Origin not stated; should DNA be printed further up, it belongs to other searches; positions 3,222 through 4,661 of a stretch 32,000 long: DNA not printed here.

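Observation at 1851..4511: Leader-peptide recognition module (RRE + E1-like docking domain) fused directly to a flavin-dependent halogenase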

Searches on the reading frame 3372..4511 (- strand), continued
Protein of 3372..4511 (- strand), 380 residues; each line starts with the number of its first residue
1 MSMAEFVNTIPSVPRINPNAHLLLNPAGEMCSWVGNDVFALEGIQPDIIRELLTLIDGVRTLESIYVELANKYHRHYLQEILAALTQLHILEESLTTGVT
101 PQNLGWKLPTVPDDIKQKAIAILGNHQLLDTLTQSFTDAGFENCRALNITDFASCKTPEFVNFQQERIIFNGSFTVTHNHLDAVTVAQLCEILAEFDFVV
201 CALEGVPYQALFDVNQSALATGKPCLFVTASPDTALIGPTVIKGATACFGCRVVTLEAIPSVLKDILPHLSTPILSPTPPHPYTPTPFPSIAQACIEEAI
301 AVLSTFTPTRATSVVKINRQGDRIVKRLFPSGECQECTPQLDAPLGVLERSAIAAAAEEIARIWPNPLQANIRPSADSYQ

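Call 49: search_solved_structures(query=A2, max_evalue=1, show_alignments=3)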
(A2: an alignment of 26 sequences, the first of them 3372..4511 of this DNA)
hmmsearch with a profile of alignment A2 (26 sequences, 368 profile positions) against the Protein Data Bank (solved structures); distinct sequences matched with E-value up to 1: 23.
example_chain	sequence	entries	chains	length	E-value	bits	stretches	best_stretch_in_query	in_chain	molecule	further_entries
4bs9_A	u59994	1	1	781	1.8e-10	43.8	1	197-333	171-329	TRUD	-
3h5a_A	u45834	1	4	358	4.4e-10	42.6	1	99-328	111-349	MccB protein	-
3h5n_A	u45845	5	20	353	6.3e-10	42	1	99-327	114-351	MccB protein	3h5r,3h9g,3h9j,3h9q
6om4_A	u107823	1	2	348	1.5e-09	40.8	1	99-326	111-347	MccB protein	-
4v1t_A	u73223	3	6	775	3.4e-09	39.6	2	198-252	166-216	LYND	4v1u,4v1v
5ff5_A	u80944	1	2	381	0.00033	23.2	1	11-88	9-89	PaaA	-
7u58_A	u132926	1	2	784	0.00049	22.7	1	170-253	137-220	MusD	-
3ic5_A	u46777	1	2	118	0.0089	18.5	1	102-189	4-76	putative saccharopine dehydrogenase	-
3dtt_A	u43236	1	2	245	0.0095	18.4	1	103-197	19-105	NADP oxidoreductase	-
1jw9_B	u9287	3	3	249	0.024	17.1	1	99-212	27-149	MOLYBDOPTERIN BIOSYNTHESIS MOEB PROTEIN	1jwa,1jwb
5iaa_A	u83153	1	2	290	0.095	15.1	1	227-246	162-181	Ubiquitin-like modifier-activating enzyme 5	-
3guc_A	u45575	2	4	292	0.099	15.1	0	227-246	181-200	Ubiquitin-like modifier-activating enzyme 5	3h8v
6h78_A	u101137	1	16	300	0.1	15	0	227-246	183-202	Ubiquitin-like modifier-activating enzyme 5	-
7tsq_A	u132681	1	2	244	0.1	15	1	91-139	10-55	Cap2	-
5l95_A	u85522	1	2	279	0.11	14.9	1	227-246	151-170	Ubiquitin-like modifier-activating enzyme 5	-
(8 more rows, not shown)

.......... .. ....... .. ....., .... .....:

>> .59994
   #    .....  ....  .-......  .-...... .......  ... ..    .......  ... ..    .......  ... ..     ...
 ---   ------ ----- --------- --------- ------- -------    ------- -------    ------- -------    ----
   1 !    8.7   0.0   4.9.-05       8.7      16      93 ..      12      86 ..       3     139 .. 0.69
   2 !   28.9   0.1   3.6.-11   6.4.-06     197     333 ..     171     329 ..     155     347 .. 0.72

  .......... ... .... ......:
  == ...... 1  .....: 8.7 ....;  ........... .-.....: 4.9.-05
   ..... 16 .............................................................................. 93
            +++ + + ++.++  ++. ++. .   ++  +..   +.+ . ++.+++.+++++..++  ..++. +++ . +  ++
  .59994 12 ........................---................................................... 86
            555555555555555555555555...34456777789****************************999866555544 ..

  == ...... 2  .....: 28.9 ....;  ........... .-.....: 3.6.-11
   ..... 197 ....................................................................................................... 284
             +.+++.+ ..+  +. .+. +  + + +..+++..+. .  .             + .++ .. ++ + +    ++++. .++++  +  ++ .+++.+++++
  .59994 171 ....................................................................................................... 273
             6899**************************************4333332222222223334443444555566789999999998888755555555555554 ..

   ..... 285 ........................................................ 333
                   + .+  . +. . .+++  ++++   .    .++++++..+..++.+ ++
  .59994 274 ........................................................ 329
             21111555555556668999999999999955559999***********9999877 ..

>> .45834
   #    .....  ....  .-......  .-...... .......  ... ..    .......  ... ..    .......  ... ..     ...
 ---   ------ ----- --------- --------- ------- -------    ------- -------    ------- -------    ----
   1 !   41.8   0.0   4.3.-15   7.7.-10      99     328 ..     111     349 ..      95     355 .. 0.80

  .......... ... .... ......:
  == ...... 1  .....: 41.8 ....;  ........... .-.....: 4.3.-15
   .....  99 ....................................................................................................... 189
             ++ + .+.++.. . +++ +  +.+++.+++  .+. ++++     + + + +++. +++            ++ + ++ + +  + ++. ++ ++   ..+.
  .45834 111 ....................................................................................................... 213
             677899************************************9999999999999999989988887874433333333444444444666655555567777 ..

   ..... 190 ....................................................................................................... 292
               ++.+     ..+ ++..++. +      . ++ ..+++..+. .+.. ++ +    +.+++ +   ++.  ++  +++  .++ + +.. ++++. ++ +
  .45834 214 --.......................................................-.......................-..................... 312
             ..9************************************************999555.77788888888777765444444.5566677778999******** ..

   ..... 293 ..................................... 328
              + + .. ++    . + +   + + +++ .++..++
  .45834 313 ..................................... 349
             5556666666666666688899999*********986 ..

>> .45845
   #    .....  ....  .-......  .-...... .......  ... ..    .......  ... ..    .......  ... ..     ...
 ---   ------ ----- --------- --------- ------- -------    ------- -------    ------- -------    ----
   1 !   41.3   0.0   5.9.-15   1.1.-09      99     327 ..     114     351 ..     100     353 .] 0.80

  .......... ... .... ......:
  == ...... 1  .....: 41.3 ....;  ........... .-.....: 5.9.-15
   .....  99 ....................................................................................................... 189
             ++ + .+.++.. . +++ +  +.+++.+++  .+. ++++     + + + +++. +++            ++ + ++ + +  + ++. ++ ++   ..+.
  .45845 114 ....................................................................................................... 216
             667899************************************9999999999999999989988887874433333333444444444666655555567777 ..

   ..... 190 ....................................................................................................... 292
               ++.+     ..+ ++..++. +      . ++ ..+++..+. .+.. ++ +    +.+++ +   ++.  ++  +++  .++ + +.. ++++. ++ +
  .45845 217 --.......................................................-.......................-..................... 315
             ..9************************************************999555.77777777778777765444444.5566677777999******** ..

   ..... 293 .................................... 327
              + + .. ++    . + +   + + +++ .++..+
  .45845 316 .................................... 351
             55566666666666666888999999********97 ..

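Call 50: find_encoding_contigs(protein=P0004, flank=10000, max_places=2)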
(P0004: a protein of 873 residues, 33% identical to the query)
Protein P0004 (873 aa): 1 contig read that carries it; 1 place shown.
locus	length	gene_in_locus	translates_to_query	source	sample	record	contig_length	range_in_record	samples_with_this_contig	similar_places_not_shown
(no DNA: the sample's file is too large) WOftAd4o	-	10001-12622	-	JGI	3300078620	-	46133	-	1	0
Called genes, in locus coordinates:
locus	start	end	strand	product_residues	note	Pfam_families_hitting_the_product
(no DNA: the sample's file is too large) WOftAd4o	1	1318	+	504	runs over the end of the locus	PF07992:Pyr_redox_2, PF13738:Pyr_redox_3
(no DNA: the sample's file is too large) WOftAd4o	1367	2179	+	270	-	-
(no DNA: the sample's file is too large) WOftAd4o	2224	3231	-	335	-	PF13621:Cupin_8, PF02373:JmjC (faint)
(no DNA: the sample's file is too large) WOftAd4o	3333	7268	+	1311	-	-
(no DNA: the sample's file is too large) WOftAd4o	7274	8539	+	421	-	PF00999:Na_H_Exchanger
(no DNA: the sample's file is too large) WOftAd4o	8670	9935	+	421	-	-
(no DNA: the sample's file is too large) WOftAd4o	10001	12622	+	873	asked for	PF01266:DAO (weak), PF04820:Trp_halogenase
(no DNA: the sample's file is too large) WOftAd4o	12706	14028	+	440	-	PF13621:Cupin_8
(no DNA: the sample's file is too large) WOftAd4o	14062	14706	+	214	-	PF00754:F5_F8_type_C, PF22633:F5_F8_type_C_2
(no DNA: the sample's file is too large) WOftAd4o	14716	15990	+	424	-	-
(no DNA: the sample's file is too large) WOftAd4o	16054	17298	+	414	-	-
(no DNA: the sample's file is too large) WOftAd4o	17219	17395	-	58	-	-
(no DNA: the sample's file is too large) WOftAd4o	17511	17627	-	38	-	-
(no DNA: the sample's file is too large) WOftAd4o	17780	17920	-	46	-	-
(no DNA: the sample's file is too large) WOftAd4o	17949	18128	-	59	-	?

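Call 51: find_encoding_contigs(protein=P0008, flank=10000, max_places=2)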
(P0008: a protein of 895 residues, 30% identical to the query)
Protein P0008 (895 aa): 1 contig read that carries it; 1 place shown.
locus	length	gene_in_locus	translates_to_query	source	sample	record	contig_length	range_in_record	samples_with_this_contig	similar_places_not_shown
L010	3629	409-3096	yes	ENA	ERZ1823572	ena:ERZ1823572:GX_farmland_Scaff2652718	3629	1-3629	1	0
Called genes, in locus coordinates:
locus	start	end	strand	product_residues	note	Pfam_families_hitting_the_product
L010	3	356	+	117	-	?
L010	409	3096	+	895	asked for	PF00899:ThiF (faint), PF01266:DAO, PF04820:Trp_halogenase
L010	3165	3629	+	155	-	?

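Call 52: find_encoding_contigs(protein=P0007, flank=10000, max_places=2)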
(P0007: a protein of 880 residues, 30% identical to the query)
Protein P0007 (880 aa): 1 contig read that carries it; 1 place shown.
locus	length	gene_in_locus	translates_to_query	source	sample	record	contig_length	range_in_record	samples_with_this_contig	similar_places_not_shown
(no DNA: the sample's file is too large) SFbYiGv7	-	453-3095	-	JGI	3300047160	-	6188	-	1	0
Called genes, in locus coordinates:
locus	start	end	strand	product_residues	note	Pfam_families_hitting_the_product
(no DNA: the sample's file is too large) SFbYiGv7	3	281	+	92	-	?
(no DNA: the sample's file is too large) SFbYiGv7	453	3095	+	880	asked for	PF01266:DAO (weak), PF04820:Trp_halogenase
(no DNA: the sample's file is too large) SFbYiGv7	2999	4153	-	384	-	PF13621:Cupin_8 (weak), PF08007:JmjC_2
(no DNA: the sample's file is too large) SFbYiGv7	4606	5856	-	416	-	PF05147:LANC_like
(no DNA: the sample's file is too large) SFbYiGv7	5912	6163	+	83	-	-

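Call 53: find_encoding_contigs(protein=P0016, flank=10000, max_places=2)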
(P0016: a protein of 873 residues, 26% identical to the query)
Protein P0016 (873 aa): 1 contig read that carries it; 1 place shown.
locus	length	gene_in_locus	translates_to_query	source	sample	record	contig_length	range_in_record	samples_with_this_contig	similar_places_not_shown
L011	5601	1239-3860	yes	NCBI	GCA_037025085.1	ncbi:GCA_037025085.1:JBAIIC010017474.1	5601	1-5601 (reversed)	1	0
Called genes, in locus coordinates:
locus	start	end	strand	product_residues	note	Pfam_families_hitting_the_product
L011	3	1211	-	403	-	?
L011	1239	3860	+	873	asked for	PF04820:Trp_halogenase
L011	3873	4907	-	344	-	PF13621:Cupin_8, PF08007:JmjC_2 (faint)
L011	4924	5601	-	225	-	?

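Call 54: find_encoding_contigs(protein=P0013, flank=10000, max_places=2)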
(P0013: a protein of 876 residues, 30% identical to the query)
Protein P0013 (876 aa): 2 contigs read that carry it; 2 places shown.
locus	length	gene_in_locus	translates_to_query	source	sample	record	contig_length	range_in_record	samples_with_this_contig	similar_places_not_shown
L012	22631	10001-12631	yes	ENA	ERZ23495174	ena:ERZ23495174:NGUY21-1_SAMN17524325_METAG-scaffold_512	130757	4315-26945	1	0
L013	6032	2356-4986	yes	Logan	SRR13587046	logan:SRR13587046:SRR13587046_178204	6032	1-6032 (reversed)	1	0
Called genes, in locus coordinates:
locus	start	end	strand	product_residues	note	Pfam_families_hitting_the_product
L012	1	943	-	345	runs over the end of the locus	-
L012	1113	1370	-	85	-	-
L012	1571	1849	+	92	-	-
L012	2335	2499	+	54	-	-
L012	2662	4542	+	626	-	PF00082:Peptidase_S8, PF07755:DUF1611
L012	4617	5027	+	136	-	-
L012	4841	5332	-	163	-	-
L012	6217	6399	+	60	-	-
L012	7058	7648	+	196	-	-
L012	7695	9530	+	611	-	PF03572:Peptidase_S41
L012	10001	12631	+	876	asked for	PF01266:DAO, PF04820:Trp_halogenase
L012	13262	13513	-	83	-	-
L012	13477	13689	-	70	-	-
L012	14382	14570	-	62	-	-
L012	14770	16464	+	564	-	PF00664:ABC_membrane, PF00005:ABC_tran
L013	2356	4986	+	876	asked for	PF01266:DAO, PF04820:Trp_halogenase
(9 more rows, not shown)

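Call 55: find_encoding_contigs(protein=P0005, flank=10000, max_places=2)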
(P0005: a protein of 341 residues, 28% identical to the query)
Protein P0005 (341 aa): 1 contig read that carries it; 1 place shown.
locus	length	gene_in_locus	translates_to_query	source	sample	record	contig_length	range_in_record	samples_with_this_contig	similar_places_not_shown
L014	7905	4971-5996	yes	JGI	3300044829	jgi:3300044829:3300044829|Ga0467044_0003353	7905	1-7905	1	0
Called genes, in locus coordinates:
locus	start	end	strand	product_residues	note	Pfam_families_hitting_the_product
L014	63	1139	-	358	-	PF07812:TfuA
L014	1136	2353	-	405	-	PF02624:YcaO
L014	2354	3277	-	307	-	PF02668:TauD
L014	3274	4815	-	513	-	PF00753:Lactamase_B (weak), PF13483:Lactamase_B_3, PF12706:Lactamase_B_2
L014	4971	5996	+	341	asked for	-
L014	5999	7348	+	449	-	PF13621:Cupin_8, PF08007:JmjC_2 (faint)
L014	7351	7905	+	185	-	?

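Call 70: list_cluster_members(proteins=[P0003, P0004, P0007, P0008, P0012, P0016, P0023, P0024, P0031, P0047])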
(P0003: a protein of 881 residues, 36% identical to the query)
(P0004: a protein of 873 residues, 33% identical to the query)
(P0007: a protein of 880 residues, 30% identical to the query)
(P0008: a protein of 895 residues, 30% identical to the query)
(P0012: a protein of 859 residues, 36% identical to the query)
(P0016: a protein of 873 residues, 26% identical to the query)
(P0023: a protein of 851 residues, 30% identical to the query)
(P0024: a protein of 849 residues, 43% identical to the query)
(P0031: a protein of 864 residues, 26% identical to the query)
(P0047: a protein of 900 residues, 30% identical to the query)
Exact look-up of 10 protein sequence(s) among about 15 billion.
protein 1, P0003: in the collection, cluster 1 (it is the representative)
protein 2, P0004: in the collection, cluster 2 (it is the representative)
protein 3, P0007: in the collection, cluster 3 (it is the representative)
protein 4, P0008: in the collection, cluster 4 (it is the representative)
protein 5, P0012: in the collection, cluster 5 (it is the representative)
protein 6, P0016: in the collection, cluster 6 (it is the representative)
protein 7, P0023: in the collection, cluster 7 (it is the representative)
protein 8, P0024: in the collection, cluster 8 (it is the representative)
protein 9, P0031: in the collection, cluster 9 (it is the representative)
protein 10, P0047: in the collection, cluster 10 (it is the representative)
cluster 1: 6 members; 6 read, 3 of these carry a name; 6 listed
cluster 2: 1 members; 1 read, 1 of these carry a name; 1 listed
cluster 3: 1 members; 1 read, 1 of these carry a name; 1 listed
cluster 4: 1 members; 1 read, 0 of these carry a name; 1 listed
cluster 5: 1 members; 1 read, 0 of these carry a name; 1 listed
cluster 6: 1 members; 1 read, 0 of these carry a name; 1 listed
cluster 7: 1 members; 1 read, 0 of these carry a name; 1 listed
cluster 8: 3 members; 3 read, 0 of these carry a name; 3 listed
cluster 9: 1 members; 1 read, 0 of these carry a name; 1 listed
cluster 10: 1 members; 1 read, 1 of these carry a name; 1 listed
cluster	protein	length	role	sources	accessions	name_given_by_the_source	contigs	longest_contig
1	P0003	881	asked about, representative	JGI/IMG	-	-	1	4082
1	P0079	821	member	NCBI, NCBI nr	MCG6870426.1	MAG: tryptophan 7-halogenase [Gammaproteobacteria bacterium] | tryptophan 7-halogenase [Gammaproteobacteria bacterium]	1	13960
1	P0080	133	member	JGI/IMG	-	tryptophan halogenase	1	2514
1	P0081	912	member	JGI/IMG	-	tryptophan halogenase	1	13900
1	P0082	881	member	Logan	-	-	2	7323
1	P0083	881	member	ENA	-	-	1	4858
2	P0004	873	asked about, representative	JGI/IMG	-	tryptophan 7-halogenase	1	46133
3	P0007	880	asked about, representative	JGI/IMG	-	tryptophan halogenase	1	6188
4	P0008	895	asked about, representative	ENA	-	-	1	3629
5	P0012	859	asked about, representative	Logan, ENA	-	-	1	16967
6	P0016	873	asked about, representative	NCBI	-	-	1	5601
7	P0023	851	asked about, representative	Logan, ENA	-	-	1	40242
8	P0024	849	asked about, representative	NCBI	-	-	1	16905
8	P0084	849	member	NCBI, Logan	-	-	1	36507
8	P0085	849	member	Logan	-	-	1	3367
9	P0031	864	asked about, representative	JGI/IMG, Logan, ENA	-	-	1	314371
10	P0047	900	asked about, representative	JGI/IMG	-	tryptophan 7-halogenase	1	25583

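Call 71: find_encoding_contigs(protein=P0031, flank=10000, max_places=1)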
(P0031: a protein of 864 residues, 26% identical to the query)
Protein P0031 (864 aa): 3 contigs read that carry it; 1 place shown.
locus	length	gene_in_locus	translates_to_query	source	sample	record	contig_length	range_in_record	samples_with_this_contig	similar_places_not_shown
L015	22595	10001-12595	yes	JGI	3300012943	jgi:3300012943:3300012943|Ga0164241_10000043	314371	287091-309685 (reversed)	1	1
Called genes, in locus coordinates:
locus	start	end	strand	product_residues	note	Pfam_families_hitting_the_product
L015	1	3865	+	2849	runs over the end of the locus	?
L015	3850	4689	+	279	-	PF00535:Glycos_transf_2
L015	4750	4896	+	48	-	-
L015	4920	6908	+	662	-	PF00664:ABC_membrane, PF02463:SMC_N (faint), PF00005:ABC_tran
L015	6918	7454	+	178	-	-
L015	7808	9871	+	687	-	PF02543:Carbam_trans_N, PF16861:Carbam_trans_C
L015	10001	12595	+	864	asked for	PF04820:Trp_halogenase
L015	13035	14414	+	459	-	PF00144:Beta-lactamase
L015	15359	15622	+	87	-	PF12728:HTH_17 (weak)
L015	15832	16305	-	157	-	PF00565:SNase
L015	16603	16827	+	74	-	PF13560:HTH_31 (weak), PF12844:HTH_19 (weak), PF01381:HTH_3, PF13443:HTH_26 (weak)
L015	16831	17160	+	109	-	PF13657:Couple_hipA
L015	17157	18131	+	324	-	PF07804:HipA_C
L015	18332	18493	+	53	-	-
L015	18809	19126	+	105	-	-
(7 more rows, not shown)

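Call 72: find_encoding_contigs(protein=P0023, flank=10000, max_places=1)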
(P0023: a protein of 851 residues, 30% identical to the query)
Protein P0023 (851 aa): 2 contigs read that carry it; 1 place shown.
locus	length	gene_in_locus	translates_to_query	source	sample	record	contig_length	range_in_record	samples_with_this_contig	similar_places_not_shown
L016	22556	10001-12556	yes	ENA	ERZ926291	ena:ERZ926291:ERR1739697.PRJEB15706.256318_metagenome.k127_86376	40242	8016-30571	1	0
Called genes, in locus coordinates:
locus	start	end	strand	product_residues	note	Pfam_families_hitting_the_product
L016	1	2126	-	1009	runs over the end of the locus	PF13414:TPR_11 (faint), PF13431:TPR_17 (faint), PF23914:TPR_CcmH_CycH (faint)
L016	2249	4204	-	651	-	PF13428:TPR_14 (faint), PF17874:TPR_MalT, PF13424:TPR_12, PF13374:TPR_10 (weak), PF24885:TPR_NPHP3, PF00515:TPR_1 (weak), PF13374:TPR_10 (weak), PF13424:TPR_12, +9 more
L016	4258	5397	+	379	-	PF12770:CHAT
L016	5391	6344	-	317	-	-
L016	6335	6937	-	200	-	-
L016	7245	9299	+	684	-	PF00801:PKD (weak), PF18911:PKD_4, PF14870:PSII_BNR (faint), PF15902:Sortilin-Vps10 (faint), PF18962:Por_Secre_tail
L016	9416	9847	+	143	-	PF00578:AhpC-TSA, PF08534:Redoxin (faint)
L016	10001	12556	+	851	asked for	PF04820:Trp_halogenase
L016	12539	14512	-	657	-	-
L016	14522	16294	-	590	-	PF02543:Carbam_trans_N, PF16861:Carbam_trans_C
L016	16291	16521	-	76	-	PF03621:MbtH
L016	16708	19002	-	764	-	PF13640:2OG-FeII_Oxy_3, PF13661:2OG-FeII_Oxy_4 (faint)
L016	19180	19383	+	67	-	-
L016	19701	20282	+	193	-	PF00027:cNMP_binding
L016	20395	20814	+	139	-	PF19851:DUF6326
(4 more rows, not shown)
